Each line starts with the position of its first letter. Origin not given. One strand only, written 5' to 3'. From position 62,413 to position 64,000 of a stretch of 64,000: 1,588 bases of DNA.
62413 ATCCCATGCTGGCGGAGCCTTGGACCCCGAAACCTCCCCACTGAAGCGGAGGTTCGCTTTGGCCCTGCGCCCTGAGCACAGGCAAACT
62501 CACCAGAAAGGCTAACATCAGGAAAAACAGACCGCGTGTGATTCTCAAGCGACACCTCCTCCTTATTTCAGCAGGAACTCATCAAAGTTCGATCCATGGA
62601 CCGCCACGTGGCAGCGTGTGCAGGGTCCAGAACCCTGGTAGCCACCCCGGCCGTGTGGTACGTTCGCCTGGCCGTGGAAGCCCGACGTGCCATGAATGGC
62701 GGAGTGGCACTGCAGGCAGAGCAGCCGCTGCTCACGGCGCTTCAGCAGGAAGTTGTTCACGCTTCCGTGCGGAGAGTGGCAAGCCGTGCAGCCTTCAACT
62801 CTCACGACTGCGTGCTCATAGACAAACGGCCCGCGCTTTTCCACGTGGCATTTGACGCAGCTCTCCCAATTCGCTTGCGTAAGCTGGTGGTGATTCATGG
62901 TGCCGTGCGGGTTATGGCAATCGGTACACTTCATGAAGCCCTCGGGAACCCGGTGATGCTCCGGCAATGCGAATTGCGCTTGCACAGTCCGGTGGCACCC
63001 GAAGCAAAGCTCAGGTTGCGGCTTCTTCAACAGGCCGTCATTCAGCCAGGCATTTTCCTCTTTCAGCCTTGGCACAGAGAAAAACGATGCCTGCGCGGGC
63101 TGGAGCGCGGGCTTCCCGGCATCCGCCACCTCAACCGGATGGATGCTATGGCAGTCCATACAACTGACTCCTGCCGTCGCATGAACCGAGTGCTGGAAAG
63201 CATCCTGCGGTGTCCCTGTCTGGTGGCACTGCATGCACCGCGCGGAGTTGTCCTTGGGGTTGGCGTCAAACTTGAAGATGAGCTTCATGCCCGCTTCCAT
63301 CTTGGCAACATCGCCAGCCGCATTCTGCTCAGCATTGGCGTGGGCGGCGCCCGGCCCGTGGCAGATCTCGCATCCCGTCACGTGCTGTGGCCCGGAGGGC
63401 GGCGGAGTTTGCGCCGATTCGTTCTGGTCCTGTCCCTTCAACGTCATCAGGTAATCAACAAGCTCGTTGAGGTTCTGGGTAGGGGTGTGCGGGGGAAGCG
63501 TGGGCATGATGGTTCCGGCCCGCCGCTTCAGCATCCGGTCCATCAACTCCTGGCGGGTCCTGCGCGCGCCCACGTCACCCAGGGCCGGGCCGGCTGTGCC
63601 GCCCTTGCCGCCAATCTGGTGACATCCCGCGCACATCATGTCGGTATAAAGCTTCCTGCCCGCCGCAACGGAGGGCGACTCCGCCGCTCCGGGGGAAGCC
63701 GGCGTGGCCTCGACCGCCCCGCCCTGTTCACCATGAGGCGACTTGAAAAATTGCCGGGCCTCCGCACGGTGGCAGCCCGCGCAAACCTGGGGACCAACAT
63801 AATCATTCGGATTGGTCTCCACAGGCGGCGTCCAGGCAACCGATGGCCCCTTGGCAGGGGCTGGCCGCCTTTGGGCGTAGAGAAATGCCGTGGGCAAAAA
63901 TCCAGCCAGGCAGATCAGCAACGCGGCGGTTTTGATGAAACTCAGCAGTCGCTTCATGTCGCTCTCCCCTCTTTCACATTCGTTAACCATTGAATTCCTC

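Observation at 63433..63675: Class I (c551-like) heme domain nested inside an MtrA/DmsE-type multiheme cytochrome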

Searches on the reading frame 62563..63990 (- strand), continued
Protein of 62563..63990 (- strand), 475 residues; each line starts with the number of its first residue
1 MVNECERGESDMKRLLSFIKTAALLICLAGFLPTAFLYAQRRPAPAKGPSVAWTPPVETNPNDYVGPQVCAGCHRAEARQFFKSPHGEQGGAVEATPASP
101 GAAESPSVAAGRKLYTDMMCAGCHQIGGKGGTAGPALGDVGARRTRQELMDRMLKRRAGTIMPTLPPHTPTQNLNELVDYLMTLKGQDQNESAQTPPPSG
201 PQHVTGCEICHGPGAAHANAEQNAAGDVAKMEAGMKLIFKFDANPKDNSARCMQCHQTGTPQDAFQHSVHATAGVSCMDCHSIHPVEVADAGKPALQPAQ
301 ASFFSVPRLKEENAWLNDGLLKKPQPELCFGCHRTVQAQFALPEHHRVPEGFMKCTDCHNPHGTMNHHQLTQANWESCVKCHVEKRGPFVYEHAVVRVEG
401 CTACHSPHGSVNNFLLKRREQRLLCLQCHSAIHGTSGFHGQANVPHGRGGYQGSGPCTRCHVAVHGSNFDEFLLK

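Call 33: list_cluster_members(proteins=[P0108, P0067, P0015, P0016, P0080, P0103, P0112, P0031, P0014, P0049])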
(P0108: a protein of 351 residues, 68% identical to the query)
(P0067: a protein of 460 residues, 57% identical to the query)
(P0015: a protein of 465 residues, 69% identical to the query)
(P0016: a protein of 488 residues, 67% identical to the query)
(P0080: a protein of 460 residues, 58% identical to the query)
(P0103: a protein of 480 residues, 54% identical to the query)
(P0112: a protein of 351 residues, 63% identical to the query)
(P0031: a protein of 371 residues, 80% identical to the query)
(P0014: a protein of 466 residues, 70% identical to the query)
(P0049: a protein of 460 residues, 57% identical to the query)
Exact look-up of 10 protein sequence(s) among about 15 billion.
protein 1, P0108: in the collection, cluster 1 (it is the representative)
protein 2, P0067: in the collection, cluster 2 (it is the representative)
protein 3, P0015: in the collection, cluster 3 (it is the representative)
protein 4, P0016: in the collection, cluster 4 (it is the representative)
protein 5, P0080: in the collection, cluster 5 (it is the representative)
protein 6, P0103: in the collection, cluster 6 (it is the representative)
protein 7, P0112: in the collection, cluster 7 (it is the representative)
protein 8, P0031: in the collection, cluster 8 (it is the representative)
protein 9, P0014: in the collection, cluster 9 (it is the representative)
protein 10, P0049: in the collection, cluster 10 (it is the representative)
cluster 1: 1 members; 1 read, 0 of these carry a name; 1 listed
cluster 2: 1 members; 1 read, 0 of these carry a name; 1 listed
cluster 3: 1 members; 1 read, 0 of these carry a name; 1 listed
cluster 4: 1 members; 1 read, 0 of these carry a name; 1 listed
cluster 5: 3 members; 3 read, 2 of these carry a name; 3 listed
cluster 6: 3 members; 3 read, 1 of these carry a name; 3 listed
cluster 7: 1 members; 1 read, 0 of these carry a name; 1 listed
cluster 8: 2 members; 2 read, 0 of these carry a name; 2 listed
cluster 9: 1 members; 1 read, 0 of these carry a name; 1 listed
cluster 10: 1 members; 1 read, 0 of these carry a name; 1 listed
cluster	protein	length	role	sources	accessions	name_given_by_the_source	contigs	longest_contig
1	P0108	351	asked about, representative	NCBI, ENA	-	-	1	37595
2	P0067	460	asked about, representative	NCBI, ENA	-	-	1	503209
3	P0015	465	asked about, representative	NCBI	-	-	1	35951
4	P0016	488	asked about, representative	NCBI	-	-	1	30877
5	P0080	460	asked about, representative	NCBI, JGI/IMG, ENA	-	predicted CXXCH cytochrome family protein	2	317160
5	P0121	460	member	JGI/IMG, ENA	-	predicted CXXCH cytochrome family protein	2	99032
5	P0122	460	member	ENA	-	-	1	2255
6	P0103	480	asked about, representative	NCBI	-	-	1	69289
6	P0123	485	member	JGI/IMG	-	predicted CXXCH cytochrome family protein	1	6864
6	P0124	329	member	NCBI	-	-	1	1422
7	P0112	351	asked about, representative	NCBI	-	-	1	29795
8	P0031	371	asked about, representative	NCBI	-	-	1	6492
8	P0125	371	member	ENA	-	-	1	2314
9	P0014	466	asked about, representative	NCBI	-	-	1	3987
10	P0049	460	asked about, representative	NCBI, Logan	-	-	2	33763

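Call 46: search_protein_families(library=pfam, proteins=[L083:9464-9976:+, L083:8453-8821:+, L083:2245-4830:+, L083:5057-7369:+, L083:14260-14541:+, L083:13976-14206:+], max_evalue=0.01)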
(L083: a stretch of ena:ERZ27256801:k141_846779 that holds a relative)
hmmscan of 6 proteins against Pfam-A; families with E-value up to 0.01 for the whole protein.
L083:9464-9976:+ (170 aa): 0 families

L083:8453-8821:+ (122 aa): 0 families

L083:2245-4830:+ (861 aa): 2 families
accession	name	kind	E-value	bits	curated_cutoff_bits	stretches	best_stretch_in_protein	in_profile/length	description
PF22067.2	Cep192_D3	-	0.00015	22.2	27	0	556-632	8-80/99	Cep192 domain 3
PF07679.22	I-set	-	0.00027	21.4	23.7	0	604-646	48-89/90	Immunoglobulin I-set domain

L083:5057-7369:+ (770 aa): 0 families

L083:14260-14541:+ (93 aa): 0 families

L083:13976-14206:+ (76 aa): 0 families

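Call 74: search_protein_representatives(protein=window:62563-63990:-)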
Query: 475 residues. Proteins with E-value up to 0.001 (for the whole library): 4991; up to 1e-10: 1926; up to 1e-30: 196. The best 150 are listed.
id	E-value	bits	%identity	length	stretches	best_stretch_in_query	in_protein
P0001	0.0e+00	1013.0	89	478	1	1-475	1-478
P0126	1.2e-107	377.6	63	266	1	207-475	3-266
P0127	5.8e-104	365.4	55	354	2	200-474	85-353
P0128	1.3e-97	344.5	53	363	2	202-474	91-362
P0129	3.1e-84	300.3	54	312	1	22-308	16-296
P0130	3.8e-82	293.4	50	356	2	201-472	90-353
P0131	3.5e-68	247.3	68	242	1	293-463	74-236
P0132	2.0e-67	244.9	79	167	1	12-157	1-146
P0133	2.8e-67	244.4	35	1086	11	247-472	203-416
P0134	4.7e-66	240.4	58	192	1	236-422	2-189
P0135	3.4e-63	230.9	56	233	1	206-388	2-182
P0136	5.8e-60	220.3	34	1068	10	319-431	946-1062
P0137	2.2e-59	218.3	69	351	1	278-417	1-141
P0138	2.7e-57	211.4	48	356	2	205-474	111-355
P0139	3.1e-57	211.2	32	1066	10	252-439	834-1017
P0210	2.9e-36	142.1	42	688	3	96-196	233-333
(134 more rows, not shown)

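Call 78: search_protein_families(library=pfam, proteins=[P0210], max_evalue=0.01)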
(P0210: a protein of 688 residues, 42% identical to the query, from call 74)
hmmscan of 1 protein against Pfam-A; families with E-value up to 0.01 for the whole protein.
P0210 (688 aa): 8 families
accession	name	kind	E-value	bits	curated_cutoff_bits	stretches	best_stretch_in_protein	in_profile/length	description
PF13442.11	Cytochrome_CBB3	-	4.7e-40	136.2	27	4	244-318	3-68/68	Cytochrome C oxidase, cbb3-type, subunit III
PF00034.26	Cytochrom_C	-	2.1e-35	122.3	21.3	3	245-320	2-88/90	Cytochrome c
PF03264.19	Cytochrom_NNT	-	1e-08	35.5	24.1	1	520-620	14-106/174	NapC/NirT cytochrome c family, N-terminal region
PF14495.11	Cytochrom_C550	-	9.7e-06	25.8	27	0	55-72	25-42/136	Cytochrome c-550 domain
PF09699.15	Paired_CXXCH_1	-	0.0003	20.9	20.6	0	623-656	2-25/41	Doubled CXXCH motif (Paired_CXXCH_1)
PF22113.1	Mtrc-MtrF_II-IV_dom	-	0.0013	18.8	30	0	536-589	114-166/176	Outer membrane cytochrome MtrC/MtrF-like, domains II/IV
PF02167.20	Cytochrom_C1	-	0.0045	17.1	22.8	0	55-97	14-54/219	Cytochrome C1 family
PF09098.15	Dehyd-heme_bind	-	0.0059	16.7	25.2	0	58-153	2-105/167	Quinohemoprotein amine dehydrogenase A, alpha subunit, haem binding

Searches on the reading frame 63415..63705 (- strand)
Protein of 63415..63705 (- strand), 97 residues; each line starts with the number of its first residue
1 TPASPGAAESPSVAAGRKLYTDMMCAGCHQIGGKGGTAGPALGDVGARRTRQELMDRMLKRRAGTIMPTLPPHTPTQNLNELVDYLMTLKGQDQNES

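Call 37: predict_structure(alignment_id=A3)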
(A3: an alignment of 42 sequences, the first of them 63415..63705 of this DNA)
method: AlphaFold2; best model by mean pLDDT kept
length: 97 residues; sequences in the alignment: 42
mean_pLDDT: 75.0   pTM: 0.71
mean pLDDT of the five models: 75.0, 61.9, 61.6, 61.2, 57.8
residues with pLDDT >= 90: 15; 70-90: 50; 50-70: 22; < 50: 10
segments of 3 or more residues with pLDDT < 50: 1-6, 94-97
pLDDT, mean of each block of 10 residues (from residue 1): 51 89 71 70 85 87 68 87 89 45
secondary structure, 60 per line:
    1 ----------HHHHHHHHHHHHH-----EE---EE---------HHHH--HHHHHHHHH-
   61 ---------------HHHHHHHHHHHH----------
elements in order: H11-23 H45-48 H51-59 H76-87

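Call 42: fold_search(model_id=the predicted structure, library=pdb)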
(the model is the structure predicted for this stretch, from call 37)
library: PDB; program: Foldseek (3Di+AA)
matches with E <= 10: 188; with E <= 0.001: 0
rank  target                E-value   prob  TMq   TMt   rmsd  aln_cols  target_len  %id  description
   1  4xyd_B                6.8e-03  1.00  0.57  0.41   5.0       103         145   25  Nitric oxide reductase from Roseobacter denitrificans (RdNOR) (released 2016-05-25)
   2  3o0r_C                1.7e-02  1.00  0.59  0.43   3.6        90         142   24  Crystal structure of nitric oxide reductase from Pseudomonas aeruginosa in complex with antibody fragment (released 2010-12-29)
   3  6onq                  3.1e-02  1.00  0.66  0.43   2.6        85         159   24  Crystal structure of c-type cytochrome XoxG from Methylobacterium extorquens AM1 (released 2019-05-08)
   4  4pwa_D                3.1e-02  1.00  0.61  0.67   2.8        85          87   19  Crystal structure of the c-type cytochrome SorU from Sinorhizobium meliloti (released 2015-06-03)
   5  4pw9_B                3.7e-02  1.00  0.63  0.71   2.8        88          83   19  Crystal structure of the electron-transfer complex formed between a sulfite dehydrogenase and a c-type cytochrome from (released 2015-06-03)
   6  1c75                  4.4e-02  1.00  0.57  0.73   2.7        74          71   22  0.97 A "AB INITIO" CRYSTAL STRUCTURE OF CYTOCHROME C-553 FROM BACILLUS PASTEURII (released 2000-03-22)
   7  7o38                  5.3e-02  0.99  0.54  0.63   3.1        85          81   24  cytochrome C kustc0562 from Kuenenia stuttgartiensis (released 2021-10-13)
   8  4pwa_A                6.4e-02  1.00  0.62  0.69   2.9        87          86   18  Crystal structure of the c-type cytochrome SorU from Sinorhizobium meliloti (released 2015-06-03)
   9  9krr_A                7.7e-02  1.00  0.61  0.68   3.0        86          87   16  CRYSTAL STRUCTURE OF REDUCED CYTOCHROME C6 FROM Synechocystis PCC 6803 (released 2025-01-29)
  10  6f0k_E                9.2e-02  0.99  0.65  0.38   5.0       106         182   24  Alternative complex III (released 2018-05-09)
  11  6adq_C                9.2e-02  0.97  0.53  0.26   4.3        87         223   22  Respiratory Complex CIII2CIV2SOD2 from Mycobacterium smegmatis (released 2018-11-14)
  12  2oz1_B                9.8e-02  1.00  0.61  0.45   3.7       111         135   22  The SoxAX Complex of Rhodovulum Sulfidophilum (released 2008-01-08)
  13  4pwa_C                1.0e-01  0.99  0.63  0.71   3.0        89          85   19  Crystal structure of the c-type cytochrome SorU from Sinorhizobium meliloti (released 2015-06-03)
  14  9krr_B                1.1e-01  0.99  0.64  0.71   3.2        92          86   15  CRYSTAL STRUCTURE OF REDUCED CYTOCHROME C6 FROM Synechocystis PCC 6803 (released 2025-01-29)
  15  7rh6_O                1.4e-01  0.95  0.52  0.27   4.4        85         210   21  Mycobacterial CIII2CIV2 supercomplex, inhibitor free, -Lpqe cyt cc open (released 2021-08-04)
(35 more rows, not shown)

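Call 45: search_protein_families(library=ncbifam, proteins=[window:63415-63705:-], max_evalue=0.01)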
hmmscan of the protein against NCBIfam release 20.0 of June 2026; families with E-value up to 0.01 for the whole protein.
window:63415-63705:- (97 aa): 8 families
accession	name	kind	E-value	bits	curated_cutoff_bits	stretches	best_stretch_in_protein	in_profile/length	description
TIGR02603.1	CxxCH_TIGR02603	domain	2.1e-08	34.2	68.15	1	13-59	3-48/134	putative heme-binding domain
NF050122.1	bc1_QcrC_actin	exception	1e-06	28.3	200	1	9-91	37-119/253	cytochrome bc1 complex diheme cytochrome c subunit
TIGR04485.1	thiosulf_SoxX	equivalog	4.3e-06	27.3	61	1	25-89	5-78/78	sulfur oxidation c-type cytochrome SoxX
NF040971.1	cytc_ExtS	equivalog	2.1e-05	23.9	100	1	8-91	73-152/262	selenite/tellurite reduction operon c-type cytochrome lipoprotein ExtS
NF045773.1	cytochro_C550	exception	2.3e-05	24.3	125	1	14-87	50-117/118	cytochrome c550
NF045774.1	cytochro_C551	exception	0.00014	21.8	118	1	11-62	37-86/110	cytochrome c551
TIGR00782.1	ccoP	equivalog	0.0054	16.1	179.95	1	10-92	200-284/285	cytochrome-c oxidase, cbb3-type subunit III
NF011054.0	PRK14486.1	equivalog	0.0058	16.2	447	1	4-89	206-290/294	putative bifunctional cbb3-type cytochrome c oxidase subunit II/cytochrome c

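Call 77: find_homologous_proteins(query=window:63415-63705:-, max_evalue=0.001)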
Query window:63415-63705:- (97 aa): 3 proteins with E <= 0.001 among 10 candidates.
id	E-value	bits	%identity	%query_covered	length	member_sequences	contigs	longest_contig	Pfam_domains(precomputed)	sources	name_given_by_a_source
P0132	6.1e-28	115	92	62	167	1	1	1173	PF00034.27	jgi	-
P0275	1.2e-20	92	80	56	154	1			PF00034.27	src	-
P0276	1.3e-4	40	74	32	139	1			PF13435.12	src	-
